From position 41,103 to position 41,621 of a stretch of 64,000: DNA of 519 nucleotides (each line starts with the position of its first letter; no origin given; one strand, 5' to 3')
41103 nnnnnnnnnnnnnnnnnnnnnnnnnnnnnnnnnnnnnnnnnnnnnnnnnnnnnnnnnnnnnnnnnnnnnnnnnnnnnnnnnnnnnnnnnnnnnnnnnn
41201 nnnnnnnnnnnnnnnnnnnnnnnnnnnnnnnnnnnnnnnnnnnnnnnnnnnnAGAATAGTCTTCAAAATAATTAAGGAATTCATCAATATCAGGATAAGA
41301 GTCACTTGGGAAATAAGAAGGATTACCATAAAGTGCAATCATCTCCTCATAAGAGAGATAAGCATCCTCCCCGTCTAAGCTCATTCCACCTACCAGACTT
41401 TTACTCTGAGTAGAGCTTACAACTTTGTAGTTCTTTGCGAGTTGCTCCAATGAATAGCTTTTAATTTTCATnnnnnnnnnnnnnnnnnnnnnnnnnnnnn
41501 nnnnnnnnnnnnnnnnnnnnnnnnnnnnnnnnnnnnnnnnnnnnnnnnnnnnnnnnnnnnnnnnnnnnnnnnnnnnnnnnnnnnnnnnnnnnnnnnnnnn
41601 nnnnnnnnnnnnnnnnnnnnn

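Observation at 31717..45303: Split double-glycine secretion locus: PCAT/HlyD/TolC exporter, a large GG-leader protein, a GT14-methyltransferase fusion, a DUF3244-like protein and a transmembrane TPR-HTH regulator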

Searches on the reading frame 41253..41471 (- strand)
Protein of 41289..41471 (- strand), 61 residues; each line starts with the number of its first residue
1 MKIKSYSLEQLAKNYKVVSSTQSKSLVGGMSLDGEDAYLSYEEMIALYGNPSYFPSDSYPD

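Call 38: search_protein_families(library=ncbifam, proteins=[window:41289-41471:-], max_evalue=5)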
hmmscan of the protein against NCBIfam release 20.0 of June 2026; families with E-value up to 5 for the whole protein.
seq(61 aa): 2 families
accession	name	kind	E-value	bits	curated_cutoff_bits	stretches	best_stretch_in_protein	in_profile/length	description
NF038291.1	rep_pAB02_ORF2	subfamily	0.058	13.7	85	1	4-52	1-49/172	plasmid replication DNA-binding protein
NF005908.0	PRK07889.1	equivalog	0.11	12.2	299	1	1-44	117-158/256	enoyl-ACP reductase FabI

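Call 70: find_homologous_proteins(query=A7, max_evalue=0.01)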
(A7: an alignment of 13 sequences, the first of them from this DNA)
Query A7 (13 sequences) (73 aa, profile of the alignment): 1 proteins with E <= 0.01 among 222 candidates.
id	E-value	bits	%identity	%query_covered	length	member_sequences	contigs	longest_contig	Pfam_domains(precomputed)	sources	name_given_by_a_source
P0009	1.3e-20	91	38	88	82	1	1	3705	-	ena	-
